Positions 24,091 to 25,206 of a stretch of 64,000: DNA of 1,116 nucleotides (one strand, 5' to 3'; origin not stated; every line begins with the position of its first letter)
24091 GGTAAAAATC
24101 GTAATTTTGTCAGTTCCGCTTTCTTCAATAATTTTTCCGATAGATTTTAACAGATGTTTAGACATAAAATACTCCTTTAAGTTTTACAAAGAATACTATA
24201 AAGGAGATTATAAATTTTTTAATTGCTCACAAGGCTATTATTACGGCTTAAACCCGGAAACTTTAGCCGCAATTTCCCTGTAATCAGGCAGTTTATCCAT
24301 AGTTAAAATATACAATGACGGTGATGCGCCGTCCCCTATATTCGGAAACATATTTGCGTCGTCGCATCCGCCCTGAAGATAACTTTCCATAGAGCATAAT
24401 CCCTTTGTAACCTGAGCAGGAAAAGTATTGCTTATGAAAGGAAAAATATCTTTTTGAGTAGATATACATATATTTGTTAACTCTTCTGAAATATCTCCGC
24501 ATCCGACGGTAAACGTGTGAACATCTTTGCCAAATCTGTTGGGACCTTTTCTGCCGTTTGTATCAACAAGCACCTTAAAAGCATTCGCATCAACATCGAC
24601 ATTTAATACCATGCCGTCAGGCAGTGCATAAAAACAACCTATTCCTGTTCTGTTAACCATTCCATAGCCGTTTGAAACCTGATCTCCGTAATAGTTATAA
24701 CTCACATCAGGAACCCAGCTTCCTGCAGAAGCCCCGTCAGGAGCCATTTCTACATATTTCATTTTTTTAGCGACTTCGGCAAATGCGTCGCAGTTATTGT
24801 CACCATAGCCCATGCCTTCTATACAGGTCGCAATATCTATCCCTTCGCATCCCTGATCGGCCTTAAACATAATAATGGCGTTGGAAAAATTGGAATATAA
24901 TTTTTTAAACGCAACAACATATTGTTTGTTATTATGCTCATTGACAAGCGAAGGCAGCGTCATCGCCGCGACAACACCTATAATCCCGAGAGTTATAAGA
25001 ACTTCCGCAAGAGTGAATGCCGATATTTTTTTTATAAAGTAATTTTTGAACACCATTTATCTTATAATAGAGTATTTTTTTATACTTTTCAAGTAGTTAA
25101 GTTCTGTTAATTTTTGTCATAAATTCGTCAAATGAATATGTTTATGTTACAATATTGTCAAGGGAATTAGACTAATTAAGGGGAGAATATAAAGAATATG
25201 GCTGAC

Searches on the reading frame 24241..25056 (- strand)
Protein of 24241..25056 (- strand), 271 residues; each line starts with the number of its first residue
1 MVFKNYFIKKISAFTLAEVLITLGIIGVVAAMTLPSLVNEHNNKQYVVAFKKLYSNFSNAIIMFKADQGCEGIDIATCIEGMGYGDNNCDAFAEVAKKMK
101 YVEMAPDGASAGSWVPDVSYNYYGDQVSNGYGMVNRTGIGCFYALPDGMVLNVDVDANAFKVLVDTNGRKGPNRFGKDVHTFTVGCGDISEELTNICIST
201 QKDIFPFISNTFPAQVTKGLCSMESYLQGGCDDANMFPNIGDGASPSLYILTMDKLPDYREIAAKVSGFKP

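Call 32: search_protein_families(library=pfam, proteins=[window:24241-25056:-], max_evalue=0.01)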
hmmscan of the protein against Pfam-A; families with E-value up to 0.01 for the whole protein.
window:24241-25056:- (271 aa): 1 family
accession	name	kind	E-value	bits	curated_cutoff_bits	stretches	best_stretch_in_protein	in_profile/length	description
PF07963.17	N_methyl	-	0.00026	20.9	21.2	1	9-33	2-26/27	Prokaryotic N-terminal methylation motif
